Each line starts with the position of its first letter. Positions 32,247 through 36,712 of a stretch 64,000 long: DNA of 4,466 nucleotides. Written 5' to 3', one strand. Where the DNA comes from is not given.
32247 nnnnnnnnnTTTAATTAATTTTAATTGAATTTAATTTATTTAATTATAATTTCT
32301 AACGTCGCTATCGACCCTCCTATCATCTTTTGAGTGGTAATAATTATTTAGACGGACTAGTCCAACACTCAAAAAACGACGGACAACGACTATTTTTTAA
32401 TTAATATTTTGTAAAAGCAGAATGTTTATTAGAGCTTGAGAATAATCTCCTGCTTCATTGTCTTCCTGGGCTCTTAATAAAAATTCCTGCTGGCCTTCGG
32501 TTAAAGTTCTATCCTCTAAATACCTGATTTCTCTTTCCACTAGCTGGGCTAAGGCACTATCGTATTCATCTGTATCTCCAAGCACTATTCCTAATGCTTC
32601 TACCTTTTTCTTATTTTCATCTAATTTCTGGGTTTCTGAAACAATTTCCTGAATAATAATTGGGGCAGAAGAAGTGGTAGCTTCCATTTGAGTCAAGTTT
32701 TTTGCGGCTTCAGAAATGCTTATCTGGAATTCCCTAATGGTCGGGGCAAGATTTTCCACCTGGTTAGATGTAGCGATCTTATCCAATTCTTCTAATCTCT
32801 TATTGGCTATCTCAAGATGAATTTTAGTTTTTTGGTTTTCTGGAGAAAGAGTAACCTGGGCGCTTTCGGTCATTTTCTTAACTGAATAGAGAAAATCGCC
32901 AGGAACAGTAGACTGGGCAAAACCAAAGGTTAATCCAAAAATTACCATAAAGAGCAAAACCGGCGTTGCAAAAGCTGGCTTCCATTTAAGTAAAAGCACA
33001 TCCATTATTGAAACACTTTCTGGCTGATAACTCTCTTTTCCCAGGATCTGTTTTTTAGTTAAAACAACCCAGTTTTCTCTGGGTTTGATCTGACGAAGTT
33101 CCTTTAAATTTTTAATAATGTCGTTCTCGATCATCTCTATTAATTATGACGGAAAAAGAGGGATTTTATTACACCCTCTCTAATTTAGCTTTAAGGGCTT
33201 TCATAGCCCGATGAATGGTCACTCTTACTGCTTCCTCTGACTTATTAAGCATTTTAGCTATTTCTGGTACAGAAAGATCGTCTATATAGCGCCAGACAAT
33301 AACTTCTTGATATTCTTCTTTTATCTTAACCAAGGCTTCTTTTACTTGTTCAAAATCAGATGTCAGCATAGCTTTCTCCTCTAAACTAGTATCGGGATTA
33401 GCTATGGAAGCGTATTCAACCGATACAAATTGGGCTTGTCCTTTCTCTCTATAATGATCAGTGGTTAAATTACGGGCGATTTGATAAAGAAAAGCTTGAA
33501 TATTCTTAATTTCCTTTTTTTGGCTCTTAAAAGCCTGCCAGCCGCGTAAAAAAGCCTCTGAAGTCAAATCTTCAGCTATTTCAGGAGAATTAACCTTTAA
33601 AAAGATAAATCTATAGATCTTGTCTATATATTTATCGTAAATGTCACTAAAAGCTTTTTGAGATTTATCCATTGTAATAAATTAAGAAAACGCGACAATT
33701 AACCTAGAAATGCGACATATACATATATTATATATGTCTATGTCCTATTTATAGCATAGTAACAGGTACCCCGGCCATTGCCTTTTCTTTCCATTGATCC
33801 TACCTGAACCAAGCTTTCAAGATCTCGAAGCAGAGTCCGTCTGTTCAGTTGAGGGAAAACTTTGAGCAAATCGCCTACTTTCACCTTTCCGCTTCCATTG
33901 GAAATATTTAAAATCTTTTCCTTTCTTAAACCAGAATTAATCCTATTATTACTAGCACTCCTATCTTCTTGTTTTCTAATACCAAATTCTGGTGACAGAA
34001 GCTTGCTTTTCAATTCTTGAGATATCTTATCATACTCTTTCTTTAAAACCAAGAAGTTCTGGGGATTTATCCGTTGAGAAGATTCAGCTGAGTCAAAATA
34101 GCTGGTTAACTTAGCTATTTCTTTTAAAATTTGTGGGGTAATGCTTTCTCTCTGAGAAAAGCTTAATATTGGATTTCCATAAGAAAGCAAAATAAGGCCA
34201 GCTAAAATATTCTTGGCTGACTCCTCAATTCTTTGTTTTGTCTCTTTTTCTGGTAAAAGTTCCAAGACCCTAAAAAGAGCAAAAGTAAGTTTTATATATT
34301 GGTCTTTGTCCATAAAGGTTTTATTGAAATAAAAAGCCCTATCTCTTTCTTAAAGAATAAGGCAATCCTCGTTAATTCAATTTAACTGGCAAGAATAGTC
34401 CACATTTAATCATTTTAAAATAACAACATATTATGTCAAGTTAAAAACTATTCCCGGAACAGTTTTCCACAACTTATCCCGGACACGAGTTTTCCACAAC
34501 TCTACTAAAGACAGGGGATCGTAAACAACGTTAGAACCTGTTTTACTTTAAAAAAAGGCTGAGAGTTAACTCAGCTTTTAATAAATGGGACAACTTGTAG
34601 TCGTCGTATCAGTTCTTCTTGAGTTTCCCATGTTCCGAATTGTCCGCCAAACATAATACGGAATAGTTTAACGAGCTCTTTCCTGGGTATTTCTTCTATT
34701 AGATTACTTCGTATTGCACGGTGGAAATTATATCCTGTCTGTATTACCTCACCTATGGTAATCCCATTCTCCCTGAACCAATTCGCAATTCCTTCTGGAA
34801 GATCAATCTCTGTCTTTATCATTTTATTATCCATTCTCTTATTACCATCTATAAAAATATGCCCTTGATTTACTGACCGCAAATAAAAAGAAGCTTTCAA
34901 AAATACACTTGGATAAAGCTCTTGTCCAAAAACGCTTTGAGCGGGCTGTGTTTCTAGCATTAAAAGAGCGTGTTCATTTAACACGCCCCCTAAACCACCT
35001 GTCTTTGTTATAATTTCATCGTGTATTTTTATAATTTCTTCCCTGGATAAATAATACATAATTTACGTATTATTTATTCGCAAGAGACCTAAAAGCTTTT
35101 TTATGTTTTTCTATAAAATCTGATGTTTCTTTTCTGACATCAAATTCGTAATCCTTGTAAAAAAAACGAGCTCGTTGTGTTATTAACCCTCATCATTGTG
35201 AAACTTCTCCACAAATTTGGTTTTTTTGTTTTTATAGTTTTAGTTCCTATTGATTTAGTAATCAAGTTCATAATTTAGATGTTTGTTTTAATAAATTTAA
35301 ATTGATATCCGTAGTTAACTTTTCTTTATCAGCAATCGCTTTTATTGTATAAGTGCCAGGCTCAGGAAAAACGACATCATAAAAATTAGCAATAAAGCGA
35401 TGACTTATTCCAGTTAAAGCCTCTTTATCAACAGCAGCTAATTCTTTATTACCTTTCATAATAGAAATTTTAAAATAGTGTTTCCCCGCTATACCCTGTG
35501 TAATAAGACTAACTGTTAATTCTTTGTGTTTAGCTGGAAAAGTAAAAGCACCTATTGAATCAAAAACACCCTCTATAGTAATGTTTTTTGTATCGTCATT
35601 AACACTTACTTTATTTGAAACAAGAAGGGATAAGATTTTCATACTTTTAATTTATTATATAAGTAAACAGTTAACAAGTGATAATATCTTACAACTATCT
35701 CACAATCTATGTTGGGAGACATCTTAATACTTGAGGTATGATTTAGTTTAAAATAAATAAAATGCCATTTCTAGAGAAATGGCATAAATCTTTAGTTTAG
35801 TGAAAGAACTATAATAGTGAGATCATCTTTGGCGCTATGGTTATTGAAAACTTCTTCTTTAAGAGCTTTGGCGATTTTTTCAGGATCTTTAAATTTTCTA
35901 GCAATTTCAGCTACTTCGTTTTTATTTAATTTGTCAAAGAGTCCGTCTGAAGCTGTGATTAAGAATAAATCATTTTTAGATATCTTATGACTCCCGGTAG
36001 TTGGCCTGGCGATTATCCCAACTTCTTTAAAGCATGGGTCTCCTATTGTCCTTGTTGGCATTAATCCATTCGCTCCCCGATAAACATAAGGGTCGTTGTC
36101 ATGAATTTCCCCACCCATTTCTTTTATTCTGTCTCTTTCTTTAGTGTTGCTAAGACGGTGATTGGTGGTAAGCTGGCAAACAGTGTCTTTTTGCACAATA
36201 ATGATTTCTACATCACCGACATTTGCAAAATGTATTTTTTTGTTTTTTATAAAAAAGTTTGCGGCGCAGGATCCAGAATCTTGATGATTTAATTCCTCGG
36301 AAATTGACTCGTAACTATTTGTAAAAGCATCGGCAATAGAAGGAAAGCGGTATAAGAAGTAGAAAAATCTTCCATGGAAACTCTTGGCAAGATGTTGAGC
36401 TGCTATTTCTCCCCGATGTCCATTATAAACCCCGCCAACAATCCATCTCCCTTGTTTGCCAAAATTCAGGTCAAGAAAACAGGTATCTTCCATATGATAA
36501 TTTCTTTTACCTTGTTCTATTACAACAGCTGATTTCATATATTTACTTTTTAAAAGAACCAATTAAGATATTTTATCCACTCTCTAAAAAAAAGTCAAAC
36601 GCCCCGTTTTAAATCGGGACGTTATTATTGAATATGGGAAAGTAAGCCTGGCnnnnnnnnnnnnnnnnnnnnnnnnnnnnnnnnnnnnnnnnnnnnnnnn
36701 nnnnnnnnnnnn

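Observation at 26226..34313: HTH protein - ECF sigma - anti-sigma-like - giant surface protein - FN3/PG-binding protein: a self-regulated surface-layer module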

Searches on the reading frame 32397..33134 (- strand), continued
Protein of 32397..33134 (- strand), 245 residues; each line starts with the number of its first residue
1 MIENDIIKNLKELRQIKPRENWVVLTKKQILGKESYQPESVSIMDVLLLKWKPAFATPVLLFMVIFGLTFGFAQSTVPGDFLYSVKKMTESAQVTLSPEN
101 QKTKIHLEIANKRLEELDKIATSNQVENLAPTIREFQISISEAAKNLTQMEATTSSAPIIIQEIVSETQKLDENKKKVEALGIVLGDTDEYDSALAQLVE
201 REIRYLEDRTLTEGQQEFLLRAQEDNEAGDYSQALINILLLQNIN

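Call 81: find_encoding_contigs(protein=P0276, flank=6000, max_places=1)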
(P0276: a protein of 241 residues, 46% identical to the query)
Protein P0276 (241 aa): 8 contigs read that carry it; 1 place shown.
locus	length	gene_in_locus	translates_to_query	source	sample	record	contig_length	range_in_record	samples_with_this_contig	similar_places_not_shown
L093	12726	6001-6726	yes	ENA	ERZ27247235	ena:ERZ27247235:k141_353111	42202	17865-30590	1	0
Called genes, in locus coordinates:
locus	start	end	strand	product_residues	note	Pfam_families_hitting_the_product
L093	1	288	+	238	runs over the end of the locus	PF13365:Trypsin_2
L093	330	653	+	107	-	-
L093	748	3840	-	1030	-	PF00633:HHH (faint), PF12836:HHH_3, PF14520:HHH_5 (faint), PF00932:LTD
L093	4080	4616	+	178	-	-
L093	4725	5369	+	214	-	PF08220:HTH_DeoR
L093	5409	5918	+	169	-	PF04542:Sigma70_r2, PF08281:Sigma70_r4_2, PF04545:Sigma70_r4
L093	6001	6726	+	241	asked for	PF18915:DUF5667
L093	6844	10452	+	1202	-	-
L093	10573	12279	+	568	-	-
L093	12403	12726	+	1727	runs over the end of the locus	PF13715:CarbopepD_reg_2 (faint), PF13620:CarboxypepD_reg (weak), PF00041:fn3 (weak), PF16656:Pur_ac_phosph_N (weak)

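Call 102: search_solved_structures(query=A4, max_evalue=1)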
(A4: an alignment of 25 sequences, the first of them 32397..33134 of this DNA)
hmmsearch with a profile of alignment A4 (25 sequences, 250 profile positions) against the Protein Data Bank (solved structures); distinct sequences matched with E-value up to 1: 11.
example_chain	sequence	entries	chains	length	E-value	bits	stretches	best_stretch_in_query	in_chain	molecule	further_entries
8qae_A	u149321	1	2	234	0.00018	24.3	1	123-180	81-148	sc-apCC-6-SLLA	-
7zr2_A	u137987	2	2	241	0.016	18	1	131-186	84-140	Spike protein S2',Chimeric protein mimic of SARS-CoV-2 Spike HR1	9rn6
4bts_AV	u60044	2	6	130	0.19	14.5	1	152-225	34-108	40S RIBOSOMAL PROTEIN RPS17E | RPS17E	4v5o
6nyi_A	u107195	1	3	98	0.41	13.4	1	140-232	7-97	Design construct XXA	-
6nz1_A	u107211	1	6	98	0.46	13.2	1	140-232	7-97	Design construct XXA_GVDQ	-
8p0v_O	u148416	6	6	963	0.63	12.7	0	114-187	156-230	VPS35 endosomal protein-sorting factor-like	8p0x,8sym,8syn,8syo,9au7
5zuv_A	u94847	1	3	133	0.68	12.6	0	127-213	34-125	Spike glycoprotein,Spike glycoprotein,inhibitor EK1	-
6gao_A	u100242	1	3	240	0.69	12.6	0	113-182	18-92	Outer capsid protein sigma-1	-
6gaj_A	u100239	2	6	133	0.76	12.5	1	112-186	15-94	Outer capsid protein sigma-1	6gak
9r1n_A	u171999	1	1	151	0.77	12.5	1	131-182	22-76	sc-apCC-4-DPH-2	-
8qaf_A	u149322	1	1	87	0.86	12.3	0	132-182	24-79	sc-apCC-8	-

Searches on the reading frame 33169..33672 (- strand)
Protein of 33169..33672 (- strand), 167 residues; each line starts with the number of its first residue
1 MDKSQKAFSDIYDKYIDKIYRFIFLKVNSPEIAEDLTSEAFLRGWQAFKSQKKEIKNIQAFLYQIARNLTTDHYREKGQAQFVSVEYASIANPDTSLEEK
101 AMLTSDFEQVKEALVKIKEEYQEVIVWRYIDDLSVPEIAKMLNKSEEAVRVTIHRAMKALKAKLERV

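Call 4: search_protein_families(library=pfam, proteins=[window:33169-33672:-], max_evalue=0.01)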
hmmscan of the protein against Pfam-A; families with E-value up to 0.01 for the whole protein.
window:33169-33672:- (167 aa): 6 families
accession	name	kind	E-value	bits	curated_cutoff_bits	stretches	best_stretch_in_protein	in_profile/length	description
PF08281.18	Sigma70_r4_2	-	1.8e-14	53.6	25.7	1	108-160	2-54/54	Sigma-70, region 4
PF04542.20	Sigma70_r2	-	2.3e-13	50.2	24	1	11-77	1-68/71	Sigma-70 region 2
PF04545.22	Sigma70_r4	-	6.9e-11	41.9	24.1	1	113-161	1-49/50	Sigma-70, region 4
PF07638.17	Sigma70_ECF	-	0.00019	21.8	21.1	1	32-158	48-177/185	ECF sigma factor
PF13384.12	HTH_23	-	0.00088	19.5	24.6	1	125-155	10-40/50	Homeodomain-like domain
PF04297.20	UPF0122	-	0.0011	19.6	22.7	0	127-161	28-62/101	Putative helix-turn-helix protein, YlxM / p13 like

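Call 5: search_protein_families(library=ncbifam, proteins=[window:33169-33672:-], max_evalue=0.01)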
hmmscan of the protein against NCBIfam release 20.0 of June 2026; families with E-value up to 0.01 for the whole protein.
window:33169-33672:- (167 aa): 105 families (the best 25 are shown)
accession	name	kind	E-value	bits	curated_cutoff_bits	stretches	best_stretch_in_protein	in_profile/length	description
TIGR02952.1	Sig70_famx2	equivalog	3e-35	121.6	206.45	1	2-163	7-169/170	ECF subfamily RNA polymerase sigma factor, BldN family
TIGR02937.1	sigma70-ECF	superfamily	7.8e-28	97.2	42.9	1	7-164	2-165/165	sigma-70 family RNA polymerase sigma factor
TIGR02950.1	SigM_subfam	subfamily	1.6e-26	93.1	147.95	1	9-164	3-158/159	RNA polymerase sigma factor, SigM family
NF058625.1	sigma_PG0214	equivalog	1.9e-26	92.8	130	1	5-166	3-163/170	GFO_1088 family ECF-type sigma factor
TIGR02985.1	Sig70_bacteroi1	subfamily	1.8e-25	90.1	126.4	1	6-164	1-162/162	RNA polymerase sigma-70 factor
NF007220.0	PRK09639.1-5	equivalog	3.4e-25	88.8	260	1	6-166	3-166/181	RNA polymerase sigma factor SigX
NF009166.1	PRK12513.1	equivalog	3.7e-23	82.2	206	1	5-165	21-187/193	RNA polymerase sigma factor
NF007223.0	PRK09641.1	equivalog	1.4e-22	80.4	209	1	4-166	16-186/187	RNA polymerase sigma factor SigW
TIGR02983.1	SigE-fam_strep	subfamily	6.6e-22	78.1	141.55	1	3-165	3-159/162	SigE family RNA polymerase sigma factor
NF006930.0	PRK09415.1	subfamily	1.3e-21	77.2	198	1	3-166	13-177/179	RNA polymerase factor sigma C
TIGR02948.1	SigW_bacill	equivalog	3.4e-21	76.1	243.1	1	5-166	17-186/187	RNA polymerase sigma factor SigW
NF007227.0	PRK09645.1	subfamily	1.3e-20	74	202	1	5-165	12-171/177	sigma-70 family RNA polymerase sigma factor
NF004113.0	PRK05602.1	equivalog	2.7e-20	72.9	208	1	3-166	42-203/211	RNA polymerase sigma factor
NF009170.0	PRK12517.1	subfamily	3.2e-19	69.1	197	1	1-166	18-178/188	RNA polymerase sigma factor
NF009176.0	PRK12524.1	equivalog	1e-18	67.8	264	1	33-165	53-185/196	RNA polymerase sigma factor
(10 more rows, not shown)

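Call 75: search_solved_structures(query=window:33169-33672:-, max_evalue=0.00001)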
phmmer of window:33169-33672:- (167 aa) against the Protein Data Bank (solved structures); distinct sequences matched with E-value up to 0.00001: 14.
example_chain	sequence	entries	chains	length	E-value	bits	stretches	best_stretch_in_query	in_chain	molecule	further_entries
5wuq_A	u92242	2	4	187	9e-21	77.5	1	4-164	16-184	ECF RNA polymerase sigma factor SigW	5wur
6dxo_A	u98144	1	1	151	6.3e-19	71.6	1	6-76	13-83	RNA polymerase ECF-subfamily sigma factor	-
6dv9_F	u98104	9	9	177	1.6e-10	44.3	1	10-165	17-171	ECF RNA polymerase sigma factor SigL | RNA polymerase sigma factor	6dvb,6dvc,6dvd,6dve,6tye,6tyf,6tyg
9isn_F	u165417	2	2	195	5.8e-09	39.2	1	30-165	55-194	ECF sigma factor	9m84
9m9d_F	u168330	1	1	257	2.5e-08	37.2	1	7-162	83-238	ECF RNA polymerase sigma factor SigE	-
5zx2_F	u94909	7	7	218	2.6e-08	37.1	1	15-164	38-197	ECF RNA polymerase sigma factor SigH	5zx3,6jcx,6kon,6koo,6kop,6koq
9m9e_F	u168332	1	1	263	2.7e-08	37.1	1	7-162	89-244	ECF RNA polymerase sigma factor SigE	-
9m98_F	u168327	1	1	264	2.7e-08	37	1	7-162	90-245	ECF RNA polymerase sigma factor SigE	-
6in7_B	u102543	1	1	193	8.1e-08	35.5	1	5-164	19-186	RNA polymerase sigma-H factor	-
8z6g_B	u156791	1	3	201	9.3e-08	35.3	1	5-164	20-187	RNA polymerase sigma factor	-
6jhe_A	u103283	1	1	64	1.9e-07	34.3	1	110-164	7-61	ECF RNA polymerase sigma factor SigW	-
6jcy_F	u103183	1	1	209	4.1e-07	33.2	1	15-164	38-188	ECF RNA polymerase sigma factor SigH,ECF RNA polymerase sigma factor SigE,ECF RNA polymera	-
1or7_A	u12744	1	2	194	1.3e-06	31.6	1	4-165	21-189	RNA polymerase sigma-E factor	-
6jbq_F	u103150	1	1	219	1.9e-06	31.1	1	4-165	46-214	ECF RNA polymerase sigma-E factor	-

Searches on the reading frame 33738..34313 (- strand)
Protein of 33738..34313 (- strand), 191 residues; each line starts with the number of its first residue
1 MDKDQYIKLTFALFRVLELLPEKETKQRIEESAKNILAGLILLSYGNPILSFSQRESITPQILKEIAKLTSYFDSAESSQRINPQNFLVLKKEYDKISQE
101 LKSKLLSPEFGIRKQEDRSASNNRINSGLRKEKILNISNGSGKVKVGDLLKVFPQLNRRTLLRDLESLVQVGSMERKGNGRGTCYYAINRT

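Call 4: search_protein_families(library=pfam, proteins=[window:33738-34313:-], max_evalue=0.01)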
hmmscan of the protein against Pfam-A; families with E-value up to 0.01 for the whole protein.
window:33738-34313:- (191 aa): 0 families

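Call 5: search_protein_families(library=ncbifam, proteins=[window:33738-34313:-], max_evalue=0.01)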
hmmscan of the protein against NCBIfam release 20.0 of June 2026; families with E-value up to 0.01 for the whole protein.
window:33738-34313:- (191 aa): 0 families

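Call 55: search_solved_structures(query=window:33738-34313:-, max_evalue=10)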
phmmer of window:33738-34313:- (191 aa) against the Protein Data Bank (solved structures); distinct sequences matched with E-value up to 10: 1.
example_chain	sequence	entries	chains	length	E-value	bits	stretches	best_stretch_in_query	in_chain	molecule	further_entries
3fwb_C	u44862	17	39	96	0.15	15.4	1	79-142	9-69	Protein SUS1 | Transcription and mRNA export factor SUS1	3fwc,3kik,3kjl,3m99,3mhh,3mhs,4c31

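Call 56: search_protein_families(library=pfam, proteins=[window:33738-34313:-], max_evalue=10)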
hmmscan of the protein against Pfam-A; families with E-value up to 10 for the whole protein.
window:33738-34313:- (191 aa): 0 families

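Call 105: search_solved_structures(query=A6, max_evalue=1)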
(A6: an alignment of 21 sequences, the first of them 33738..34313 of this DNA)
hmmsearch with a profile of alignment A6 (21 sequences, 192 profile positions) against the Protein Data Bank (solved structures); distinct sequences matched with E-value up to 1: 8.
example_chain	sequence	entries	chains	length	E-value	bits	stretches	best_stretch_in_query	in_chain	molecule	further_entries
2gsc_A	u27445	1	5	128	0.064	16.3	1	6-43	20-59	Putative uncharacterized protein XCC0516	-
1ucr_A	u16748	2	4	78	0.11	15.6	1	132-189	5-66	Protein dsvD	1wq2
2d3e_A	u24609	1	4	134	0.32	14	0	57-115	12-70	General control protein GCN4 and Tropomyosin 1 alpha chain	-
5znx_A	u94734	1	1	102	0.33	14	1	113-190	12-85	Transcriptional activator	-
3jth_A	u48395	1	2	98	0.37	13.8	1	116-190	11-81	Transcription activator HlyU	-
3ere_D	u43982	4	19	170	0.45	13.6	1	125-170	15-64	Arginine repressor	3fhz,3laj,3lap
3df8_A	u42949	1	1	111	0.59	13.2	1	142-186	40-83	possible HxlR family transcriptional factor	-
1i1s_A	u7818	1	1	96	0.99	12.5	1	126-181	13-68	MOTA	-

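Call 106: search_protein_families(library=pfam, alignment_id=A6, max_evalue=0.01)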
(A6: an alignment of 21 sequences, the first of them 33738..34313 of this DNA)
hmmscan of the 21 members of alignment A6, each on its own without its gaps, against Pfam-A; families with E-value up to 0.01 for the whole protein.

A. member 1, window:33738-34313:- (191 aa): 0 families

B. families by the number of members that match (of 21 scanned): 17 families
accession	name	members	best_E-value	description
PF08220.18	HTH_DeoR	20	3.8e-10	DeoR-like helix-turn-helix domain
PF08279.18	HTH_11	11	5.3e-05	HTH domain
PF12840.13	HTH_20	3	0.00055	Helix-turn-helix domain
PF09114.16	MotA_activ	3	0.001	Transcription factor MotA, activation domain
PF02845.22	CUE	3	0.0017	CUE domain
PF01638.23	HxlR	2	0.00052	HxlR-like helix-turn-helix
PF01498.24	HTH_Tnp_Tc3_2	2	0.0018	Transposase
PF01047.28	MarR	2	0.0085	MarR family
PF05758.17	Ycf1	1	0.0015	Ycf1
PF04533.18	Herpes_U44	1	0.0018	Herpes virus U44 protein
PF13412.12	HTH_24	1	0.003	Winged helix-turn-helix DNA-binding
PF05158.18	RNA_pol_Rpc34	1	0.0033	RNA polymerase Rpc34 subunit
PF22296.2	bAvd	1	0.0042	bAvd-like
PF03965.22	Penicillinase_R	1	0.0042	Penicillinase repressor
PF14973.11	TINF2_N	1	0.0054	TERF1-interacting nuclear factor 2 N-terminus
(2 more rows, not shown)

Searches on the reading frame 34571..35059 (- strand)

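Call 4: search_protein_families(library=pfam, proteins=[window:34571-35059:-], max_evalue=0.01)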
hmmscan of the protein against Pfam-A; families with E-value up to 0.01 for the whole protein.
window:34571-35059:- (162 aa): 1 family
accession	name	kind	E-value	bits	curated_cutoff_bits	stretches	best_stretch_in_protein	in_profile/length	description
PF02661.23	Fic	-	7.1e-11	43.2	24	1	3-76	1-84/93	Fic/DOC family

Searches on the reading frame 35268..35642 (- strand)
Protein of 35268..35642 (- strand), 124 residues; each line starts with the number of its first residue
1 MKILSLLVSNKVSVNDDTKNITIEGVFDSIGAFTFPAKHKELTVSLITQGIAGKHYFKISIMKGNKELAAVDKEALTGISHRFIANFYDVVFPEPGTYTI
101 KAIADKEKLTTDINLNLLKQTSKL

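Call 4: search_protein_families(library=pfam, proteins=[window:35268-35642:-], max_evalue=0.01)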
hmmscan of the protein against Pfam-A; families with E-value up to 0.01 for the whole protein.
window:35268-35642:- (124 aa): 1 family
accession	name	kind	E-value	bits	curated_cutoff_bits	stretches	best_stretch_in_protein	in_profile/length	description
PF22091.2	DUF6941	-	1.4e-11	45.2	27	1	13-110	8-118/125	Family of unknown function (DUF6941)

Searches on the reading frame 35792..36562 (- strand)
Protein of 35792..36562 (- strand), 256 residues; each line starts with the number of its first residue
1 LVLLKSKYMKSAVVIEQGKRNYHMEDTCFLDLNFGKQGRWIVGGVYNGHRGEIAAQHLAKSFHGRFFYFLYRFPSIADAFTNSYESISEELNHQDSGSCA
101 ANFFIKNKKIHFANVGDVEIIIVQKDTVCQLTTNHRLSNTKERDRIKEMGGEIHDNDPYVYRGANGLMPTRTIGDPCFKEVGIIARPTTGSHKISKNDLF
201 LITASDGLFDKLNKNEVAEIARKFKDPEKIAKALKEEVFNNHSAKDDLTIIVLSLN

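Call 58: search_protein_families(library=pfam, proteins=[window:35792-36562:-], max_evalue=0.0001)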
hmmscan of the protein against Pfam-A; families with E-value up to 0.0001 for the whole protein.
window:35792-36562:- (256 aa): 1 family
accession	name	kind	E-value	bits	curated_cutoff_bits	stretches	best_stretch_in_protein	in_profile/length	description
PF00481.26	PP2C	-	2.6e-39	135.9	20.3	1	20-244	11-252/255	Protein phosphatase 2C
